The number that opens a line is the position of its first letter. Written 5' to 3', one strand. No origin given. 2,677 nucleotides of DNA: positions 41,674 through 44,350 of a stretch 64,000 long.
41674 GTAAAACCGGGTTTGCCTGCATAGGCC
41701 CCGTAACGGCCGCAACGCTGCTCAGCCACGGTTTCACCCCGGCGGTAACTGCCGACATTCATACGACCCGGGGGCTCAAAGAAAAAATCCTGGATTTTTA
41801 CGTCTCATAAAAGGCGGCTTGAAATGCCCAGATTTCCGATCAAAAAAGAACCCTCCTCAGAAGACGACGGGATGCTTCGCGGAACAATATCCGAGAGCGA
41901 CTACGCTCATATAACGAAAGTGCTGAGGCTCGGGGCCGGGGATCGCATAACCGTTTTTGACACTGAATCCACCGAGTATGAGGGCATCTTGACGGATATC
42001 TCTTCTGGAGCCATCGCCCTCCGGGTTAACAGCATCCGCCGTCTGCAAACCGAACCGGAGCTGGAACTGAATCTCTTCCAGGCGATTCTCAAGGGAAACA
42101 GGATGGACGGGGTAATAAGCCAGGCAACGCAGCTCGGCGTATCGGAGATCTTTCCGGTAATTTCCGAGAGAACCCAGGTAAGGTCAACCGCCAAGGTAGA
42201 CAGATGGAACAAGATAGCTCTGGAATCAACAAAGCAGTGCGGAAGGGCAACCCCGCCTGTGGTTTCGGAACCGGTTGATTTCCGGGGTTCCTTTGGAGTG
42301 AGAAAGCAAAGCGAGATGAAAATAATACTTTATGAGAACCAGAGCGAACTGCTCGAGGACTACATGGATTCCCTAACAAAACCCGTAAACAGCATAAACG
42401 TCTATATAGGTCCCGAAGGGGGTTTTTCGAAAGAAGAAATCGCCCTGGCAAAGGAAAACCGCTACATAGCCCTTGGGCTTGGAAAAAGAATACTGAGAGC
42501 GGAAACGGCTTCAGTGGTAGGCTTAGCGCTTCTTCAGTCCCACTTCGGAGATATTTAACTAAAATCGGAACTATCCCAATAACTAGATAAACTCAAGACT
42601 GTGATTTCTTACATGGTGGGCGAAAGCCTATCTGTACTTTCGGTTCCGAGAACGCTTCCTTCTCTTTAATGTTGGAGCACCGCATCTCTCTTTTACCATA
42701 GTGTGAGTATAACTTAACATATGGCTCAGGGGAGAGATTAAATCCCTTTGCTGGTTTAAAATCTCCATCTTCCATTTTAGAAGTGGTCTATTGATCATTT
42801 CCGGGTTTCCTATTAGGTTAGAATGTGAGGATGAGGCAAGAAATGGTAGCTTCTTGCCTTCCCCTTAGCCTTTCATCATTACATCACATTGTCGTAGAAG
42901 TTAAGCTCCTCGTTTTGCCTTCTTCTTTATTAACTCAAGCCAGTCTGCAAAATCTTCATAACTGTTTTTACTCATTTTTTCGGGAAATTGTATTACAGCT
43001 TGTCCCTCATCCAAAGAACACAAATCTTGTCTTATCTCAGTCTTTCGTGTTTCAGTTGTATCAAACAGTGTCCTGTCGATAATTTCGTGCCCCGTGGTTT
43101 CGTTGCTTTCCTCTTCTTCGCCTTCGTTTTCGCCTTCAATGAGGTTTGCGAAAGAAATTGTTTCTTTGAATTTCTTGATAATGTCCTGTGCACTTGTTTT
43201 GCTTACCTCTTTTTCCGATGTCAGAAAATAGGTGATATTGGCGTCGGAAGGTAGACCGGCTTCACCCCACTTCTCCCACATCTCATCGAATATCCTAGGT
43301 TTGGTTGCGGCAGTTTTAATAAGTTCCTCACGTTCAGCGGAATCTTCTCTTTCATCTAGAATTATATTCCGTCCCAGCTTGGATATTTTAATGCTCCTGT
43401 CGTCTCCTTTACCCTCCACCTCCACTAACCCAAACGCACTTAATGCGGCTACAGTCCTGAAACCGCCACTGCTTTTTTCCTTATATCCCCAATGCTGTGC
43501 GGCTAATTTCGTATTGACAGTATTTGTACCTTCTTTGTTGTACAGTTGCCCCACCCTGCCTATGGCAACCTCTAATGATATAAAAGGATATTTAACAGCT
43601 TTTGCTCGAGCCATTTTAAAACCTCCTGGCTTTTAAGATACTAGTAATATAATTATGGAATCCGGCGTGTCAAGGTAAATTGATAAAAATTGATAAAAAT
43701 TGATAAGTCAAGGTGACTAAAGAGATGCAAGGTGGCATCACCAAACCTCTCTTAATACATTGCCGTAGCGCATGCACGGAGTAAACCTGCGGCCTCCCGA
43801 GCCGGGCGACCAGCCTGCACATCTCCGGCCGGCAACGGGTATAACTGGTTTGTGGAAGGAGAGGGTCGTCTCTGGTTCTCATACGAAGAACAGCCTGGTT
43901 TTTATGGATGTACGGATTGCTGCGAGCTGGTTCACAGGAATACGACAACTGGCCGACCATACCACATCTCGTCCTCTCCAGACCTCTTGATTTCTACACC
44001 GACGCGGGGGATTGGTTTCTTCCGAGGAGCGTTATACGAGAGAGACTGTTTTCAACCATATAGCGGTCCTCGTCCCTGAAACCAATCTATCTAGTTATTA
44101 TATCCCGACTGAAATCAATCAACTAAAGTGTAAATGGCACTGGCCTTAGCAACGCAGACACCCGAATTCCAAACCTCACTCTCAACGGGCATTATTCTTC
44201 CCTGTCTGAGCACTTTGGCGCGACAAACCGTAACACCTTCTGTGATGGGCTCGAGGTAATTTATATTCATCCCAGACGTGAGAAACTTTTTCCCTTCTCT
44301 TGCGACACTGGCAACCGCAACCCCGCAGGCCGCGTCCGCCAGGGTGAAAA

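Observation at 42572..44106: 1.5-kb insertion with exact 12-bp terminal inverted repeats and a flanking 6-bp duplication, but no recognisable transposase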

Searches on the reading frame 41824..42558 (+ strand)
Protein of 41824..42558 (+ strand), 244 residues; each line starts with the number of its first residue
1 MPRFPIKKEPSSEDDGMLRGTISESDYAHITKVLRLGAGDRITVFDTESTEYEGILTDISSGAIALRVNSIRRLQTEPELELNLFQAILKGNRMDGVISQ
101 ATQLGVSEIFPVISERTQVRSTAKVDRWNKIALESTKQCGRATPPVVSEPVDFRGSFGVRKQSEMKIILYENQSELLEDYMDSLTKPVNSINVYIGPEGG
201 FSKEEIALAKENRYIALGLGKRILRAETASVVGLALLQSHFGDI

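Call 26: find_related_loci(query=window:41824-42558:+, collection=genome_contigs, flank=6000)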
Query window:41824-42558:+ (244 aa) in genome_contigs; peptide patterns used: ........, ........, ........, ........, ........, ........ (x = any residue, [..] = any of these).
296 stretches matched a pattern; 64 encode a relative of the query (tblastn E <= 1e-3); 64 distinct loci.
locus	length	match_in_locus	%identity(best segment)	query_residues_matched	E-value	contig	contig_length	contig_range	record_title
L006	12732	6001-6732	92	1-244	6e-151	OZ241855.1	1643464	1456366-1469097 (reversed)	MAG: Thermodesulfobacteriota bacterium isolate bf97cff6-840b-426a-aed0-598d6d542999 genome assembly, chromosome: 1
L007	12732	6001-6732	87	1-244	2e-144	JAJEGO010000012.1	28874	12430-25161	MAG: Candidatus Dadabacteria bacterium isolate p16x57bins.17 k141_619041, whole genome shotgun sequence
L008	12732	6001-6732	87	1-244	9e-144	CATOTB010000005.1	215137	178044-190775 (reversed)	MAG: Candidatus Dadabacteria bacterium isolate 53d7d3e8-6880-4aca-9e2b-20875a3a41b8 genome assembly, contig: contig_5, w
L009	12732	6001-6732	86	1-244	1e-142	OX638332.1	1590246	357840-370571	MAG: Candidatus Dadabacteria bacterium isolate 28c7ac20-cd97-4a81-9be0-f5b43b5a8d2b genome assembly, chromosome: 1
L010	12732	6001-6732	88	1-244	1e-141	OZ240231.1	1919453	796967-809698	MAG: Thermodesulfobacteriota bacterium isolate c8c6e5a5-4c4e-4c66-95f7-eb3608dbd0ad genome assembly, chromosome: 1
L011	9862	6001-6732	86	1-244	6e-140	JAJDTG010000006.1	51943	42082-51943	MAG: Candidatus Dadabacteria bacterium isolate jk18x11bins.6 k141_83867, whole genome shotgun sequence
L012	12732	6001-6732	84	1-244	1e-138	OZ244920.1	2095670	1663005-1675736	MAG: Thermodesulfobacteriota bacterium isolate b9bca27b-65d2-4e2f-9395-4ed0975bd336 genome assembly, chromosome: 1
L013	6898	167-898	84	1-244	2e-136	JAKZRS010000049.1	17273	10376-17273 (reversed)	MAG: Thermodesulfobacteriota bacterium isolate Langseth_MAG_00013 Langseth_MAG_00013_000000000049, whole genome shotgun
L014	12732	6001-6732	84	1-244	5e-136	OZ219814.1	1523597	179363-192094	MAG: Thermodesulfobacteriota bacterium isolate 4e20cc59-495a-4000-abf0-89ce236daca8 genome assembly, chromosome: 4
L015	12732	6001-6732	83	1-244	4e-136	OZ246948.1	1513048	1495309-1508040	MAG: Thermodesulfobacteriota bacterium isolate d696c60b-6efb-4378-b5c3-90a1f47793ec genome assembly, chromosome: 1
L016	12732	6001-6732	82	1-244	6e-136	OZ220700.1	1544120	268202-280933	MAG: Thermodesulfobacteriota bacterium isolate c78cfef9-89c4-44c9-956d-f6b471e4c892 genome assembly, chromosome: 1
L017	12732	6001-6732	82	1-244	1e-134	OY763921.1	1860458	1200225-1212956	MAG: Thermodesulfobacteriota bacterium isolate 558d1e46-7206-424d-903a-c7a0170f7b97 genome assembly, chromosome: 1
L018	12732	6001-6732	82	1-244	2e-133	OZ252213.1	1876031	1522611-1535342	MAG: Thermodesulfobacteriota bacterium isolate fe9b5591-7b88-4e57-ab13-ddad5861585a genome assembly, chromosome: 1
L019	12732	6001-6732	80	1-244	7e-131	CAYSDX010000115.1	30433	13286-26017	MAG TPA_asm: uncultured Spirochaetia bacterium isolate SRP338948_co1_69 genome assembly, contig: k141_441296, whole geno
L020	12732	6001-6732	79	1-244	3e-130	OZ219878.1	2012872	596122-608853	MAG: Thermodesulfobacteriota bacterium isolate 5b8d878f-b741-4c1d-a9b4-bc29eff46044 genome assembly, chromosome: 1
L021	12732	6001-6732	80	1-244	6e-130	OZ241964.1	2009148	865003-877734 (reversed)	MAG: Thermodesulfobacteriota bacterium isolate f5ee5f3d-b5e6-4f91-bea9-ad3977f1f42d genome assembly, chromosome: 1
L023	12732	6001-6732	80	1-244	3e-129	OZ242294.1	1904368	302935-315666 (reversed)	MAG: Thermodesulfobacteriota bacterium isolate dbd6f23f-7201-4405-b442-69d0362d048f genome assembly, chromosome: 1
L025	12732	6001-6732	79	1-244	2e-127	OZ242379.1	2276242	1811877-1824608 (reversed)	MAG: Thermodesulfobacteriota bacterium isolate 9d136334-0537-4e9a-b9f8-abb272cb9b29 genome assembly, chromosome: 1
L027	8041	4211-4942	77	1-244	8e-126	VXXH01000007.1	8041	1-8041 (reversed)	MAG: Candidatus Poribacteria bacterium isolate SB0668_bin_37 NODE_4276_length_8041_cov_9.089782, whole genome shotgun se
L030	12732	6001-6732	86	1-244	2e-137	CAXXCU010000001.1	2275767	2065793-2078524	MAG: Thermodesulfobacteriota bacterium isolate 4efedf9e-3e77-46ca-ab62-2aefeacd466c genome assembly, contig: contig_1, w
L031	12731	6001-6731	83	1-244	7e-115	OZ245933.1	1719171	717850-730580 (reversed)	MAG: Thermodesulfobacteriota bacterium isolate 263b4f05-1b2c-42db-935d-865eb6a8296e genome assembly, chromosome: 1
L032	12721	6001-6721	59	1-244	2e-69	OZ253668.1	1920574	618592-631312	MAG: Thermodesulfobacteriota bacterium isolate f530718b-0ed1-4fd9-8463-ff378a1067cc genome assembly, chromosome: 1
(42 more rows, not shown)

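Call 87: search_protein_families(library=padloc, proteins=[L023:6774-7244:-, L023:7244-7966:-, L023:7976-8671:-, L011:6773-8557:-, L011:8617-9678:-, L025:11805-12695:-], max_evalue=0.001)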
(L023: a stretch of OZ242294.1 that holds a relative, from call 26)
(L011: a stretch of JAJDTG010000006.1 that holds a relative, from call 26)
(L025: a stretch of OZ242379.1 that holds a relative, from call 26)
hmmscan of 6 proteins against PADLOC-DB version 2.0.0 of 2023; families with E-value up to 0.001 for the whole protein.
L023:6774-7244:- (156 aa): 0 families

L023:7244-7966:- (240 aa): 1 family
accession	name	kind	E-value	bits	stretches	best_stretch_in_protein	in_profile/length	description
PDLC04576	PDC-M32A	-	4.4e-05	20.4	1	124-196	260-331/375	-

L023:7976-8671:- (231 aa): 0 families

L011:6773-8557:- (594 aa): 19 families
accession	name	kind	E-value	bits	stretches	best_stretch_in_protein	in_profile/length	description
PDLC03813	RTasNERD-Hel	-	8.7e-35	118.8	1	1-577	1-511/519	DRT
PDLC01087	C3a187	-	3.4e-27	93.5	1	13-588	17-552/559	NERD+UvrD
PDLC03802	RTasHel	-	1.3e-13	48.6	1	532-590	605-664/675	DRT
PDLC00135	GajB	-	2.5e-07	28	0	218-315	10-110/603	UrvD helicase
PDLC04140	mad8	-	2.8e-07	28.3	1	224-321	23-128/314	mads_8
PDLC00148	GajB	-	7.8e-07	26.4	0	236-405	9-201/369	UrvD helicase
PDLC00122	GajB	-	1.2e-06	25.7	0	533-580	428-475/502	UrvD helicase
PDLC00113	GajB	-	4.1e-06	23.6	0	221-331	20-140/579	UrvD helicase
PDLC02350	AbiO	-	5.1e-06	23.5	1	214-271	179-235/468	AbiO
PDLC00132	GajB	-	9.1e-06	22.6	0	213-311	3-102/625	UrvD helicase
PDLC00127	GajB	-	1.5e-05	21.7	0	523-585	501-574/594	UrvD helicase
PDLC00117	GajB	-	1.5e-05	21.7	0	508-582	498-578/604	UrvD helicase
PDLC00109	GajB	-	1.7e-05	21.4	0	231-297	9-76/647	UrvD helicase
PDLC02372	Nhi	-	2.4e-05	21.2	1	221-277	190-247/470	-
PDLC00140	GajB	-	7.9e-05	20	0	235-270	8-42/365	UrvD helicase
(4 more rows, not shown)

L011:8617-9678:- (353 aa): 29 families (the best 25 are shown)
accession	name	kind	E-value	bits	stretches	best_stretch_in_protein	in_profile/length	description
PDLC00117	GajB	-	1.1e-18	65.1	2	1-77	247-322/604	UrvD helicase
PDLC00123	GajB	-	2.5e-16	57.4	2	108-231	388-508/540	UrvD helicase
PDLC00119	GajB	-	2.3e-15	54.6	2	162-235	486-548/565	UrvD helicase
PDLC00132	GajB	-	2.4e-15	54.2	2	3-59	245-301/625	UrvD helicase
PDLC00122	GajB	-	3.2e-15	54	1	2-123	192-296/502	UrvD helicase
PDLC00103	GajB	-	1.8e-14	51.6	2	3-120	242-354/612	UrvD helicase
PDLC03802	RTasHel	-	8.2e-13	46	2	2-81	221-294/675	DRT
PDLC00107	GajB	-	1e-11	42.2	1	144-232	463-558/587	UrvD helicase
PDLC00116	GajB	-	3.9e-11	40.3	2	2-120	189-299/557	UrvD helicase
PDLC00130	GajB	-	4.4e-11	39.8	1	3-59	236-292/589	UrvD helicase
PDLC00114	GajB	-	4.8e-11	39.9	2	140-228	525-609/635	UrvD helicase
PDLC00108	GajB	-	1.4e-09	35.4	1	2-76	88-162/445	UrvD helicase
PDLC00129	GajB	-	7.6e-09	32.7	1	2-68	255-320/594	UrvD helicase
PDLC00127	GajB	-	9e-09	32.4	1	90-230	438-566/594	UrvD helicase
PDLC00104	GajB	-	6.5e-08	29.7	1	159-239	502-572/574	UrvD helicase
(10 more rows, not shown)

L025:11805-12695:- (296 aa): 29 families (the best 25 are shown)
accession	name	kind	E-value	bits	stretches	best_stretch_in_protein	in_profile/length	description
PDLC01747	Cas1g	-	3.4e-106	353.9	1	2-296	243-523/523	-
PDLC01743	Cas1c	-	4.7e-85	283.8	1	2-294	50-335/337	-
PDLC01248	Cas1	-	9.8e-85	282.5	1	2-285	42-289/289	"CAS-I,CAS-II,CAS-III,CAS-IV,CAS-V,CAS-VI; acquisition_1"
PDLC00928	Cas1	-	3.4e-83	277.3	1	2-285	45-315/315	Cas1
PDLC00923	Cas1c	-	6e-82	273.6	1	2-294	49-339/340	"CRISPR-associated endonuclease Cas1, subtype I-C/DVULG"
PDLC01334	Cas1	-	6.9e-81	270.1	1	2-294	48-336/336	"CAS-I,CAS-II,CAS-III,CAS-IV,CAS-V,CAS-VI; acquisition_1"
PDLC01608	Cas1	-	7.7e-81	269.6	1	2-251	41-276/276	"CAS-I,CAS-II,CAS-III,CAS-IV,CAS-V,CAS-VI; acquisition_1"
PDLC02025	Cas1d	-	4.7e-80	267.4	1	2-290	47-310/316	-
PDLC00927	Cas1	-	7.5e-73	243.6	1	1-289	44-325/327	CRISPR-associated endonuclease Cas1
PDLC01449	Cas1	-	3e-66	221.6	1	1-286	44-283/285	"CAS-I,CAS-II,CAS-III,CAS-IV,CAS-V,CAS-VI; acquisition_1"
PDLC00922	Cas1a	-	1.5e-64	216.2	1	3-289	58-340/347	"CRISPR-associated endonuclease Cas1, subtype MYXAN"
PDLC02067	Cas1b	-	3.9e-63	212.1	1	3-290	246-527/533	-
PDLC01249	Cas1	-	2.3e-54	182.6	1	1-228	41-246/246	"CAS-I,CAS-II,CAS-III,CAS-IV,CAS-V,CAS-VI; acquisition_1"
PDLC01740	Cas1_IIIa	-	1.4e-47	161.1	1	2-283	44-314/331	-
PDLC01742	Cas1b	-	9.5e-46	154.7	1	2-286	46-316/326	-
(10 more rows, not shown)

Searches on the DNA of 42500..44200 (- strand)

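Call 7: search_rna_families(source=window, start=42500, end=44200, threshold=evalue, max_evalue=10, show_alignments=2)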
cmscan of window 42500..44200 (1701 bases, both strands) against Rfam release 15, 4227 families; matches with E-value up to 10: 6.
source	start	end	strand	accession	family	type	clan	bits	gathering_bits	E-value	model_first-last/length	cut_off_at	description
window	42823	42889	-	RF00315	snoJ33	Gene; snRNA; snoRNA; CD-box;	-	20.2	45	0.49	1-81/81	no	Small nucleolar RNA J33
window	42597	42704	-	RF00568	SNORA26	Gene; snRNA; snoRNA; HACA-box;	CL00032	17.6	40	4.9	1-122/122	no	Small nucleolar RNA SNORA26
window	43184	43325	+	RF01909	CDKN2B-AS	Gene; lncRNA;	-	15.3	80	7.9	1-150/150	no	CDKN2B antisense RNA 1 intronic convserved region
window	43830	43881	+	RF02213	ZFAT-AS1_3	Gene; lncRNA;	-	14.1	70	4.3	33-80/80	no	ZFAT antisense RNA 1 conserved region 3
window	43071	43185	+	RF01956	NEAT1_2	Gene; lncRNA;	-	13.9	60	5.7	1-116/116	no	Nuclear enriched abundant transcript 1 conserved region 2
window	43570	43660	-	RF01894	PCA3_2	Gene; lncRNA;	-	11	100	2.4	1-409/409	no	Prostate cancer antigen RNA 3 conserved region 2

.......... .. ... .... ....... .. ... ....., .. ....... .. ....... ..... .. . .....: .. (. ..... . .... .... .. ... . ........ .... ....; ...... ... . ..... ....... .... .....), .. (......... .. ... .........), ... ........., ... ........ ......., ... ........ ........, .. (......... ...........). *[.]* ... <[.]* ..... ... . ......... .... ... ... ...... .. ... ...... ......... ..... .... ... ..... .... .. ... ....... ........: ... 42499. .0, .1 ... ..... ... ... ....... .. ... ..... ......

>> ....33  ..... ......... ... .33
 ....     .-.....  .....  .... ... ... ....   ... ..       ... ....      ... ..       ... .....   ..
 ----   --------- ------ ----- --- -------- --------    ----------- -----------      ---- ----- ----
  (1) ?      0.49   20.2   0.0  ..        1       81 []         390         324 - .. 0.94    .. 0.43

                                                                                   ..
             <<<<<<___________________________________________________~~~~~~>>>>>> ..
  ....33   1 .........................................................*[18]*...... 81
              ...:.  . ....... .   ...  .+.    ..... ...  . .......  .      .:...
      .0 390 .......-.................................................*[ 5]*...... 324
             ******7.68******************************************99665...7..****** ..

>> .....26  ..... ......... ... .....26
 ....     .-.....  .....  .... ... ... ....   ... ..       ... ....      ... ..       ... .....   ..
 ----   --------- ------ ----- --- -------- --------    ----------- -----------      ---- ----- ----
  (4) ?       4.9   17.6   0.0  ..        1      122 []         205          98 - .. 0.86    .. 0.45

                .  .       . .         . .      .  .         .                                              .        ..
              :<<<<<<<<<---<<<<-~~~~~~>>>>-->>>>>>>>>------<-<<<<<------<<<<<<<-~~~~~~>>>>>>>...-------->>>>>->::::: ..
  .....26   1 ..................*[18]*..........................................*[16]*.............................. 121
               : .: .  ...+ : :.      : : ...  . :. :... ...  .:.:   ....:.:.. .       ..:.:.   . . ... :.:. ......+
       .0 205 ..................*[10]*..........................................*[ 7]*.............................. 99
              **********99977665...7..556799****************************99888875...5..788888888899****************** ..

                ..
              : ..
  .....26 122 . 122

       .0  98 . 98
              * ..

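Call 83: search_rna_families(sources=[L001, L003, L005, L074, L120, L121, L077], threshold=gathering)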
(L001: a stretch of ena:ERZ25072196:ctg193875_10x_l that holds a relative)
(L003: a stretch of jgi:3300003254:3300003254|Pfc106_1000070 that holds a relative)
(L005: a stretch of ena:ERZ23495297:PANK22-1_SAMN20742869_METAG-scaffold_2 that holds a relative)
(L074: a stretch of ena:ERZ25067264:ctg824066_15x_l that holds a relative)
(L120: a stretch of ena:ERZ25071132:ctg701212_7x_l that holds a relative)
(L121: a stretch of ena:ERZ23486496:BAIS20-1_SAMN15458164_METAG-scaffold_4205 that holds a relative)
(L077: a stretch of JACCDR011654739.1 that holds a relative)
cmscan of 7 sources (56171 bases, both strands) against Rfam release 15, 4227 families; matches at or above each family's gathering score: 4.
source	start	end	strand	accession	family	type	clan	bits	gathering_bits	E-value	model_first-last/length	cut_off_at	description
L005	1182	1256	+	RF00005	tRNA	Gene; tRNA;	CL00001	66.7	29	2.2e-12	1-71/71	no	tRNA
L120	4590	4675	-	RF00005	tRNA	Gene; tRNA;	CL00001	61.5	29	6e-11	1-71/71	no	tRNA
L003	1257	1332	+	RF00005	tRNA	Gene; tRNA;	CL00001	49.8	29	9.9e-08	1-71/71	no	tRNA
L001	6847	6922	+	RF00005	tRNA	Gene; tRNA;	CL00001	47.9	29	3.3e-07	1-71/71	no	tRNA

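Call 94: search_dna_similar(query=window:42559-44114:+, collection=plasmids, mode=distant, max_evalue=0.001, max_rows=10)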
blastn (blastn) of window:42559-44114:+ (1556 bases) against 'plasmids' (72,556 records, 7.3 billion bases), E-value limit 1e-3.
No match.

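Call 95: search_dna_similar(query=window:42559-44114:+, collection=phages, mode=distant, max_evalue=0.001, max_rows=10)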
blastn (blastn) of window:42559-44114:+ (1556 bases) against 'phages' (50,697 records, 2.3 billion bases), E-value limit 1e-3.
No match.

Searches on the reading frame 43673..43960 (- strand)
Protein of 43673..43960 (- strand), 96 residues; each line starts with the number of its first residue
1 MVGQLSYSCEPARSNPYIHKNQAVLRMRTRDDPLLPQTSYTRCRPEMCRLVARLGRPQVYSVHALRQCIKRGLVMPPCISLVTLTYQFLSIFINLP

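Call 77: search_protein_families(library=pfam, proteins=[window:43673-43960:-], max_evalue=10)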
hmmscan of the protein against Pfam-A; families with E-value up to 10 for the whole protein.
window:43673-43960:- (96 aa): 0 families

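Call 78: search_protein_families(library=ncbifam, proteins=[window:43673-43960:-], max_evalue=10)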
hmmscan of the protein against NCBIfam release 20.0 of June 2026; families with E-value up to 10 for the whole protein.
window:43673-43960:- (96 aa): 0 families
